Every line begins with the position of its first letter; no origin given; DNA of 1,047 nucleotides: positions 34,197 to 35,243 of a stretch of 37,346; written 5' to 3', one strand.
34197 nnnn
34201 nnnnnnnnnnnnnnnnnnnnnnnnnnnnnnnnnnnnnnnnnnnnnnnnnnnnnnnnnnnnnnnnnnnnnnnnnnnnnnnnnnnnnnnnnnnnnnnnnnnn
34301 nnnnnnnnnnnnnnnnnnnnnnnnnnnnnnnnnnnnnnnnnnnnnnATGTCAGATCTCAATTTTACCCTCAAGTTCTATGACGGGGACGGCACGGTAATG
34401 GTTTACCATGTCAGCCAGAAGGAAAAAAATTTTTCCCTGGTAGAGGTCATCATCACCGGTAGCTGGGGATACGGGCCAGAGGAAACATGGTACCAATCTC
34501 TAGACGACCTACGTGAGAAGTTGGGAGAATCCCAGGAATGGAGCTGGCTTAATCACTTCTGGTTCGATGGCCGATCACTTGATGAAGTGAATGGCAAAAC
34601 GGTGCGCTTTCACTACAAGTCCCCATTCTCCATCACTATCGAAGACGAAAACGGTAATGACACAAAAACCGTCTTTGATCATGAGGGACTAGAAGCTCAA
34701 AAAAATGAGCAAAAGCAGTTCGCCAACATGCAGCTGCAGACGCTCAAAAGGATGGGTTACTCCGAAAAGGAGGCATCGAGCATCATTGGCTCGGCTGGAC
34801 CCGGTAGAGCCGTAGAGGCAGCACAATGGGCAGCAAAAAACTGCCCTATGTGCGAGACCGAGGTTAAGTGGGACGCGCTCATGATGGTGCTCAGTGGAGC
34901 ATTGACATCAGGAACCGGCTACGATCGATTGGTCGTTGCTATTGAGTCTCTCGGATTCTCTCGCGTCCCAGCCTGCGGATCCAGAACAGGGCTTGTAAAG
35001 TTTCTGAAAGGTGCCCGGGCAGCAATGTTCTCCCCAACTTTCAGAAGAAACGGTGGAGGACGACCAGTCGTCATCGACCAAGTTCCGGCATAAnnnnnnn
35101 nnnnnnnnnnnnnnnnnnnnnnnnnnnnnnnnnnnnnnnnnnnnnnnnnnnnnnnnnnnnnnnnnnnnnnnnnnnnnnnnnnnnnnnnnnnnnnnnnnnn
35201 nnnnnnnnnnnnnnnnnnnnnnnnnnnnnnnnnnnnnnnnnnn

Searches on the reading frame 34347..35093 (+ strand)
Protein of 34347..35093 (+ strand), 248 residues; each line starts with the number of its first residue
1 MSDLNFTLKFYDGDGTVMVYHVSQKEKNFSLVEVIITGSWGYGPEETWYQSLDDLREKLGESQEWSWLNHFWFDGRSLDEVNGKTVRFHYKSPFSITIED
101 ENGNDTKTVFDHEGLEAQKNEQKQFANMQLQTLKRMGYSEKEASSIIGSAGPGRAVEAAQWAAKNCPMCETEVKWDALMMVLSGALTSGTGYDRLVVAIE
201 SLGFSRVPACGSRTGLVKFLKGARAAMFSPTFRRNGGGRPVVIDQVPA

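Call 3: search_protein_families(library=pfam, proteins=[window:34347-35093:+], max_evalue=0.1)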
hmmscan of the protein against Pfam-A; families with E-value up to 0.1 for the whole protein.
window:34347-35093:+ (248 aa): 0 families

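Call 4: search_protein_families(library=padloc, proteins=[window:34347-35093:+], max_evalue=0.1)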
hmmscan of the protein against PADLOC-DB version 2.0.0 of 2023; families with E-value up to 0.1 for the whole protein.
window:34347-35093:+ (248 aa): 0 families

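Call 5: search_protein_families(library=ncbifam, proteins=[window:34347-35093:+], max_evalue=0.1)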
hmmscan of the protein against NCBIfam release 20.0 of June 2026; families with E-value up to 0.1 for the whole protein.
window:34347-35093:+ (248 aa): 1 family
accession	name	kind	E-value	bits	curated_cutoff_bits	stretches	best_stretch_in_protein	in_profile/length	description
TIGR00084.2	ruvA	equivalog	0.052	13.2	85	0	115-150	152-184/202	Holliday junction branch migration protein RuvA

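Call 12: find_homologous_proteins(query=window:34347-35093:+, max_evalue=0.01)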
Query window:34347-35093:+ (248 aa): 1 proteins with E <= 0.01 among 459 candidates.
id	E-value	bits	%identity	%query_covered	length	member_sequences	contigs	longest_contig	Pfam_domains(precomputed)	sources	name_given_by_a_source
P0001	9.5e-167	570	100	100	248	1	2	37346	-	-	-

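Call 13: find_encoding_contigs(protein=window:34347-35093:+, flank=10000, max_places=10)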
Protein window:34347-35093:+ (248 aa): no gene with exactly this product is on record in the collection.

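Call 24: predict_structure(protein=window:34347-35093:+)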
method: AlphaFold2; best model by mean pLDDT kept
length: 248 residues; sequences in the alignment: 1
mean_pLDDT: 43.1   pTM: 0.38
mean pLDDT of the five models: 43.1, 43.0, 38.8, 38.2, 37.1
residues with pLDDT >= 90: 0; 70-90: 2; 50-70: 73; < 50: 173
segments of 3 or more residues with pLDDT < 50: 1-96, 98-102, 109-112, 114-122, 150-153, 184-192, 206-215, 217-219, 221-248
pLDDT, mean of each block of 10 residues (from residue 1): 40 38 35 27 26 36 26 33 38 44 49 46 53 62 55 52 53 55 47 55 51 48 43 33 29
secondary structure, 60 per line:
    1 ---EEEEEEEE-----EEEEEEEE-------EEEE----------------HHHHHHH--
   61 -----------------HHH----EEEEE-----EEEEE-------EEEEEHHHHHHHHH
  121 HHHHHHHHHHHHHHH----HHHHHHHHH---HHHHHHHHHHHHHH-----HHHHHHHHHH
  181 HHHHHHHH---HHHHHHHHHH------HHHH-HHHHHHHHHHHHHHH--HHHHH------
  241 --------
elements in order: E4-11 E17-24 E32-35 H52-58 E85-89 E95-99 E107-111 H112-135 H140-148 H152-165 H171-188 H192-201 H208-211 H213-227 H230-234

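Call 26: search_dna_similar(query=window:34347-35093:+, collection=phages, mode=protein, max_evalue=1)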
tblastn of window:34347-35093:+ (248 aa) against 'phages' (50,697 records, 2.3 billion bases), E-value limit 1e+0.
No match.

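Call 27: search_dna_similar(query=window:34347-35093:+, collection=plasmids, mode=protein, max_evalue=1)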
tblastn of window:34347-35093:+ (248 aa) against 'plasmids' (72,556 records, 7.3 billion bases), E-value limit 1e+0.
No match.

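Call 29: search_protein_representatives(protein=window:34347-35093:+)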
Query: 248 residues. Proteins with E-value up to 0.001 (for the whole library): 40; up to 1e-10: 6; up to 1e-30: 1. The best 40 are listed.
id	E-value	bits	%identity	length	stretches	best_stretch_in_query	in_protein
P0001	3.0e-167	570.4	100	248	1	1-248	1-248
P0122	6.2e-19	84.6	36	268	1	40-229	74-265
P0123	1.8e-16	76.5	35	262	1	34-234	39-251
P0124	7.6e-15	71.2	46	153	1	123-234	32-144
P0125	3.1e-13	66.0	36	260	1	103-233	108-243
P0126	2.5e-12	63.0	43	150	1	117-233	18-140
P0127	1.3e-10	57.3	40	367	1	116-237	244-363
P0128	1.5e-10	57.2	38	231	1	106-233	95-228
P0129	3.9e-10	55.8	40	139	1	119-229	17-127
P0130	2.0e-09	53.5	41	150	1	116-229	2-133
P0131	9.8e-09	51.2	38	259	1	114-229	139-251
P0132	1.4e-08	50.7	36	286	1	118-237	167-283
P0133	2.7e-08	49.8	40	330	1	116-228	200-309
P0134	3.6e-08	49.4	35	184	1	104-235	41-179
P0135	8.7e-08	48.1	37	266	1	113-227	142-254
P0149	4.5e-05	39.2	32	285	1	116-212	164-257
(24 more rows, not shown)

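Call 34: search_protein_families(library=pfam, alignment_id=A1, max_evalue=0.01)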
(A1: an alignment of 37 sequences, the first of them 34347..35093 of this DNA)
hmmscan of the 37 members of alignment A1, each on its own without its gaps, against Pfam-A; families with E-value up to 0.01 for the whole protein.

A. member 1, window:34347-35093:+ (248 aa): 0 families

B. families by the number of members that match (of 37 scanned): 3 families
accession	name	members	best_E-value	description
PF22562.2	UBA_7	4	0.00065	UBA-like domain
PF21831.1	DUF6891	1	0.0012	Domain of unknown function (DUF6891)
PF11372.14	DUF3173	1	0.0015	Domain of unknown function (DUF3173)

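Call 35: search_protein_families(library=phrogs, alignment_id=A1, max_evalue=0.01)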
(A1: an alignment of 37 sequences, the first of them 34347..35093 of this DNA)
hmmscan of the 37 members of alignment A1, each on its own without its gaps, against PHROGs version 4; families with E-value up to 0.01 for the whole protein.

A. member 1, window:34347-35093:+ (248 aa): 0 families

B. families by the number of members that match (of 37 scanned): 0 families

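Call 36: search_solved_structures(query=A1, max_evalue=1)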
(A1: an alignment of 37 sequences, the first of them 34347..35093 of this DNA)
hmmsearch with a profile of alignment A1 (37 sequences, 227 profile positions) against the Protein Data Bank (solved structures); distinct sequences matched with E-value up to 1: 4.
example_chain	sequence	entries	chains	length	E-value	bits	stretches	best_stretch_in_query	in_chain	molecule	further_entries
4cj9_A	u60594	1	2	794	0.011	18.8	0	114-141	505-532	BURRH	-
4cja_A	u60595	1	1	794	0.033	17.2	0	114-141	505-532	BURRH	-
3eph_A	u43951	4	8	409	0.53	13.3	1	42-118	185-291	tRNA isopentenyltransferase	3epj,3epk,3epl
2mbl_A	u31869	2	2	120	0.59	13.1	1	68-123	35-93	Top7 Fold Protein Top7m13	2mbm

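Call 39: find_homologous_proteins(query=A1, max_evalue=0.001)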
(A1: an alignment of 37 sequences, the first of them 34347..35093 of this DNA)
Query A1 (37 sequences) (248 aa, profile of the alignment): 2 proteins with E <= 0.001 among 6467 candidates.
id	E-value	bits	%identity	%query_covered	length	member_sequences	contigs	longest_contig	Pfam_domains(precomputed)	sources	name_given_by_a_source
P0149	1.5e-48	184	28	52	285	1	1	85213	-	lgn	-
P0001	1.6e-47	180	100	100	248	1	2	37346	-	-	-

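Call 40: find_encoding_contigs(protein=P0149, flank=10000, max_places=4)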
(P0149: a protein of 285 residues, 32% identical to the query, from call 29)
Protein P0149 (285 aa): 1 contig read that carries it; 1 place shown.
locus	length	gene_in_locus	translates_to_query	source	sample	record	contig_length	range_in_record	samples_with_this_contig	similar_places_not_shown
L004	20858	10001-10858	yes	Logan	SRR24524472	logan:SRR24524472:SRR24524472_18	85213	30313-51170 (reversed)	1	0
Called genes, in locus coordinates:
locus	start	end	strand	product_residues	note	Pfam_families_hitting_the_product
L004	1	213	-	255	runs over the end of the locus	PF01061:ABC2_membrane, PF12698:ABC2_membrane_3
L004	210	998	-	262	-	PF00005:ABC_tran, PF13304:AAA_21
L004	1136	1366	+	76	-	-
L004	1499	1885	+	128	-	-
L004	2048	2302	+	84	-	-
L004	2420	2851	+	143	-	-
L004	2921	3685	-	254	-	PF02005:TRM (weak), PF05175:MTS, PF02475:TRM5-TYW2_MTfase (weak), PF06325:PrmA, PF01170:UPF0020 (weak), PF13847:Methyltransf_31, PF08241:Methyltransf_11 (weak), PF13649:Methyltransf_25, +2 more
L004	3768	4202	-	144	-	PF03713:DUF305, PF13628:DUF4142 (weak)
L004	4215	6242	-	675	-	PF00122:E1-E2_ATPase, PF00702:Hydrolase, PF08282:Hydrolase_3 (faint)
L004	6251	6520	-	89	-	PF02583:Trns_repr_metal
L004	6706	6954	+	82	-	PF02700:PurS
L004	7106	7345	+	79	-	PF02700:PurS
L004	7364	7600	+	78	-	-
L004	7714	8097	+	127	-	-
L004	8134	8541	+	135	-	-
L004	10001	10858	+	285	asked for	-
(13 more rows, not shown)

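Call 41: find_encoding_contigs(protein=P0122, flank=10000, max_places=4)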
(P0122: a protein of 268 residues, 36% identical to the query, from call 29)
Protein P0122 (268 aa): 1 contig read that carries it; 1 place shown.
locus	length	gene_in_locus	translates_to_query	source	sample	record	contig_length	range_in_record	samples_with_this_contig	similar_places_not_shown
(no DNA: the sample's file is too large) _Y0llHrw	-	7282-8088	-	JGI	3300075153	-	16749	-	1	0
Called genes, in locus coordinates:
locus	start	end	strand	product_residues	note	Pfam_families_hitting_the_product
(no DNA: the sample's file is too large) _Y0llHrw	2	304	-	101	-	?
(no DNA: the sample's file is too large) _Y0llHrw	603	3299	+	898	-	-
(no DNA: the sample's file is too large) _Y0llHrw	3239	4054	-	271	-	PF01978:TrmB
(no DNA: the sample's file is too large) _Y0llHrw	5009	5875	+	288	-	-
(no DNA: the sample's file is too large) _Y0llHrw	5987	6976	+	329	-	-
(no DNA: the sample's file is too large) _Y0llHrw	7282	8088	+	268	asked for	-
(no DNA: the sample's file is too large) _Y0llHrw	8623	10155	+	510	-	PF01569:PAP2, PF14067:LssY_C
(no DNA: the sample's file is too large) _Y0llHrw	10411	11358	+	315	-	-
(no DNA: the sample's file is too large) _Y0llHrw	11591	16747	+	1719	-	?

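Call 43: find_encoding_contigs(protein=P0123, flank=10000, max_places=3)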
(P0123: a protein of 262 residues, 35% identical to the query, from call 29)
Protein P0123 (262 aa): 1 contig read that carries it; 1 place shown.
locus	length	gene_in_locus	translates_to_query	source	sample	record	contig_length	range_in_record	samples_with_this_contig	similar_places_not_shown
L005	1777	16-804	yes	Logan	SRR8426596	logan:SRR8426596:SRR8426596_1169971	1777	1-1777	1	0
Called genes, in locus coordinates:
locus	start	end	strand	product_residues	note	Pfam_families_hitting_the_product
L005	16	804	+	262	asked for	-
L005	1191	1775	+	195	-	?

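Call 44: find_encoding_contigs(protein=P0125, flank=10000, max_places=3)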
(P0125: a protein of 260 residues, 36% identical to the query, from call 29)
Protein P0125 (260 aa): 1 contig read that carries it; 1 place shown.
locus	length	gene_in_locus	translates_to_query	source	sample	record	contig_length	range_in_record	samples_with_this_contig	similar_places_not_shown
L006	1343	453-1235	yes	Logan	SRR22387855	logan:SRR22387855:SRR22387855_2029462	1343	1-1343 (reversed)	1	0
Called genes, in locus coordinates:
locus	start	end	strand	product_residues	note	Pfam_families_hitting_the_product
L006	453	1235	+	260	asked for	-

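Call 53: predict_structure(alignment_id=A1)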
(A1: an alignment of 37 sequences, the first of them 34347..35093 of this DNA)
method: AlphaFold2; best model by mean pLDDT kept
length: 248 residues; sequences in the alignment: 37
mean_pLDDT: 80.6   pTM: 0.73
mean pLDDT of the five models: 80.6, 79.0, 78.2, 77.8, 76.2
residues with pLDDT >= 90: 118; 70-90: 54; 50-70: 64; < 50: 12
segments of 3 or more residues with pLDDT < 50: 35-42
pLDDT, mean of each block of 10 residues (from residue 1): 70 66 64 47 53 67 64 66 84 87 91 92 97 96 98 97 85 90 91 94 94 95 96 73 53
secondary structure, 60 per line:
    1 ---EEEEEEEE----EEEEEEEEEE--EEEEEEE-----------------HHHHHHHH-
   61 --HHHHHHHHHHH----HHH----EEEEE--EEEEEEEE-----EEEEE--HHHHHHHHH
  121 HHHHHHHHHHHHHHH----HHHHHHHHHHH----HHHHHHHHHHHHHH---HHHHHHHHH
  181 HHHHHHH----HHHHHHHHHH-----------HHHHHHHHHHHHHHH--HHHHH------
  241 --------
elements in order: E4-11 E16-25 E28-34 H52-59 H63-73 E85-89 E92-99 E105-109 H112-135 H140-150 H155-168 H172-187 H192-201 H213-227 H230-234

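Call 60: fold_search(model_id=the predicted structure, library=pdb)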
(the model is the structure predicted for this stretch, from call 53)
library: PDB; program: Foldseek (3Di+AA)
matches with E <= 10: 287; with E <= 0.001: 0
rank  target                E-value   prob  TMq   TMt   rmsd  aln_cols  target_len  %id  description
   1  4obm                  1.2e-01  0.47  0.17  0.16  14.7       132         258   13  Crystal structure of a putative transcription regulator (EUBSIR_01389) from Eubacterium siraeum DSM 15702 at 2.15 A reso (released 2014-02-12)
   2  2xp1                  2.3e-01  0.15  0.13  0.16  12.7       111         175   14  Structure of the tandem SH2 domains from Antonospora locustae transcription elongation factor Spt6 (released 2010-09-29)
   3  4nkb_A                2.7e-01  0.44  0.19  0.22  13.0       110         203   14  Crystal Structure of the cryptic polo box (CPB)of ZYG-1 (released 2014-08-27)
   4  3nro_A                3.8e-01  0.14  0.14  0.15  14.8       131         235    9  Crystal Structure of putative transcriptional factor Lmo1026 from Listeria monocytogenes (FRAGMENT 52-321), Northeast  (released 2010-08-04)
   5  9cbs_B                3.8e-01  0.08  0.15  0.12  15.8       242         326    8  Crystal structure of Chaetomium thermophilum Gcn2 HisRS-like domain, catalytic domain (released 2024-08-21)
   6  3owq_A                5.7e-01  0.41  0.18  0.19  13.3        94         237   10  X-Ray Structure of Lin1025 protein from Listeria innocua, Northeast Structural Genomics Consortium Target LkR164 (released 2010-10-20)
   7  4nkb_B                5.7e-01  0.30  0.19  0.23  13.0       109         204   12  Crystal Structure of the cryptic polo box (CPB)of ZYG-1 (released 2014-08-27)
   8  5ngm_Av               7.2e-01  0.09  0.12  0.17  32.7       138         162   11  2.9S structure of the 70S ribosome composing the S. aureus 100S complex (released 2017-10-04)
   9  6qzk_A                7.2e-01  0.05  0.11  0.05  15.7       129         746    8  Structure of Clostridium butyricum Argonaute bound to a guide DNA (5' deoxycytidine) and a 19-mer target DNA (released 2019-04-24)
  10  7ui9_a                8.1e-01  0.06  0.13  0.09  15.9       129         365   15  Core Mediator-PICearly (Copy A) (released 2023-02-15)
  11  9cbs_D                8.1e-01  0.04  0.13  0.11  16.4       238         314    8  Crystal structure of Chaetomium thermophilum Gcn2 HisRS-like domain, catalytic domain (released 2024-08-21)
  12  6s84_F                9.2e-01  0.06  0.12  0.14  15.0       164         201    8  TsaBDE complex from Thermotoga maritima (released 2019-07-17)
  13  1yr1_MODEL_1_A        9.7e-01  0.16  0.19  0.33   9.5       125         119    6  Structure of the major extracytoplasmic domain of the trans isomer of the bacterial cell division protein divi (released 2006-02-07)
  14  4d5n_A                9.7e-01  0.08  0.12  0.07  14.8        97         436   10  Cryo-EM structures of ribosomal 80S complexes with termination factors and cricket paralysis virus IRES reveal the IRE (released 2015-02-04)
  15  3nro_B                1.0e+00  0.14  0.14  0.15  12.4        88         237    9  Crystal Structure of putative transcriptional factor Lmo1026 from Listeria monocytogenes (FRAGMENT 52-321), Northeast  (released 2010-08-04)
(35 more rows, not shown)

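Call 63: fold_search(model_id=the predicted structure, library=viral)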
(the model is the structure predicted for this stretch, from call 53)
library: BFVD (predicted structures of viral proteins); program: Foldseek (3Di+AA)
matches with E <= 10: 519; with E <= 0.001: 0
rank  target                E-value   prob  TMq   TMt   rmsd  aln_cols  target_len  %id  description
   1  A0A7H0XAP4            1.8e-01  0.28  0.17  0.10  11.3       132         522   11  (no name in the UniProt tables at hand)
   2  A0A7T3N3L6            1.9e-01  0.20  0.13  0.10  13.1       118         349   16  (no name in the UniProt tables at hand)
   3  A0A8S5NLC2            2.1e-01  0.06  0.11  0.05  25.8       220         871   17  Minor capsid protein [Siphoviridae sp. ctFbs2]
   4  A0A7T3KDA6            2.4e-01  0.20  0.13  0.15  13.0       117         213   14  Homing endonuclease [Campylobacter phage F336]
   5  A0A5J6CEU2            2.4e-01  0.07  0.14  0.11  18.6       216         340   12  Nucleocapsid protein [Penicillium roseopurpureum negative ssRNA virus 1]
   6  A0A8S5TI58            2.6e-01  0.72  0.23  0.46   7.7        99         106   11  Uncharacterized protein [Myoviridae sp. ctIty1]
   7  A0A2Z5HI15            3.0e-01  0.21  0.17  0.30   8.9       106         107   11  (no name in the UniProt tables at hand)
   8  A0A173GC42            3.0e-01  0.16  0.15  0.22  11.3       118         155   14  Uncharacterized protein [Bacillus phage SalinJah]
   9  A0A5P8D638            3.8e-01  0.21  0.16  0.26  14.9       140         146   14  (no name in the UniProt tables at hand)
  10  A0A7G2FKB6            4.0e-01  0.33  0.15  0.38  10.4        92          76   12  PMGF 100-3L [African swine fever virus]
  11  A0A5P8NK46            4.5e-01  0.10  0.11  0.25  13.2        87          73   22  Uncharacterized protein [Pantoea phage vB_PagP-SK1]
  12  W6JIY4                4.7e-01  0.11  0.11  0.18  14.9        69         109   10  Uncharacterized protein [Alphaentomopoxvirus acuprea]
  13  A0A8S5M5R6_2          4.7e-01  0.11  0.14  0.05  11.2       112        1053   12  Uncharacterized protein [Podoviridae sp. ctaNW81]
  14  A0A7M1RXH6            4.7e-01  0.06  0.12  0.04  18.2       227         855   14  Uncharacterized protein [uncultured phage cr8_1]
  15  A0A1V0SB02            5.0e-01  0.28  0.16  0.17  15.0       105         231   12  Peptide chain release factor 1 eRF1 [Catovirus CTV1]
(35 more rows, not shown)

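Call 71: list_cluster_members(proteins=[P0122, P0123, P0124, P0125, P0126, P0127, P0128, P0129, P0131, P0133])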
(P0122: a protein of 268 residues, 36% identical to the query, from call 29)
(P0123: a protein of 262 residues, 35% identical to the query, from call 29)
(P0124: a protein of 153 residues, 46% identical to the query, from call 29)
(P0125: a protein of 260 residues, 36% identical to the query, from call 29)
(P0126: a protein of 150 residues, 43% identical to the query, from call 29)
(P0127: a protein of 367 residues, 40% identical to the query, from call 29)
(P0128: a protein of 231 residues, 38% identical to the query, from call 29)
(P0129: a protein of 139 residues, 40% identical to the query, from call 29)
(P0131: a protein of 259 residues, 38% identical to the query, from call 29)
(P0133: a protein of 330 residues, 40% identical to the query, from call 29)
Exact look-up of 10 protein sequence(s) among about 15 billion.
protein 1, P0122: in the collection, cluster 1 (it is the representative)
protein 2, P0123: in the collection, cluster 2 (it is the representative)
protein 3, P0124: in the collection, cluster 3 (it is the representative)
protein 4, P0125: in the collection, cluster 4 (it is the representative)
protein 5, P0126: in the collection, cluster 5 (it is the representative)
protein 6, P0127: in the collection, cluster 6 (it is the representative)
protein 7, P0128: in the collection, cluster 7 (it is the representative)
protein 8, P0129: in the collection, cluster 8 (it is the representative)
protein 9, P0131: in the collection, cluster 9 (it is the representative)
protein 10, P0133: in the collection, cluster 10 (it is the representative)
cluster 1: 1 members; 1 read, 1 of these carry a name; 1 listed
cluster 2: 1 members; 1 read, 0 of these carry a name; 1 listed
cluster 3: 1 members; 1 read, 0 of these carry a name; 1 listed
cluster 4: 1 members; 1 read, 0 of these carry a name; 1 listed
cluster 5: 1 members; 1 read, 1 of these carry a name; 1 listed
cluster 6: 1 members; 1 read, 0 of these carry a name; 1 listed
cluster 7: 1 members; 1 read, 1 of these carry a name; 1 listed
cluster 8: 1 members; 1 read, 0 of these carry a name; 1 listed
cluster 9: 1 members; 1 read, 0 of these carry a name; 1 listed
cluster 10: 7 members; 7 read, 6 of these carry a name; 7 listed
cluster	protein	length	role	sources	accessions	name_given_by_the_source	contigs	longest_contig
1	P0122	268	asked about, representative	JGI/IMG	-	hypothetical protein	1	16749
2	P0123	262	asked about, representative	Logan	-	-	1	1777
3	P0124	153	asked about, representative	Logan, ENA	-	-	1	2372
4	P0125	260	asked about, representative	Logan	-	-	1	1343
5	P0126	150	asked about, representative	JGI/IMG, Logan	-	hypothetical protein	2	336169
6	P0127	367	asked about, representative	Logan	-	-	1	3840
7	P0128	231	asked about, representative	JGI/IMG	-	hypothetical protein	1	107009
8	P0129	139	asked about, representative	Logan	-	-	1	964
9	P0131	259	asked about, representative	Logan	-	-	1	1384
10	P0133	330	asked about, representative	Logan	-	-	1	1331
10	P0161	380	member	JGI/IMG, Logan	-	hypothetical protein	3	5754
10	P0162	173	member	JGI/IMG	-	hypothetical protein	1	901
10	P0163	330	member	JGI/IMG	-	hypothetical protein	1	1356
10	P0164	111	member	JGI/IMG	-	hypothetical protein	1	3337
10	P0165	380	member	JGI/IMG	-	hypothetical protein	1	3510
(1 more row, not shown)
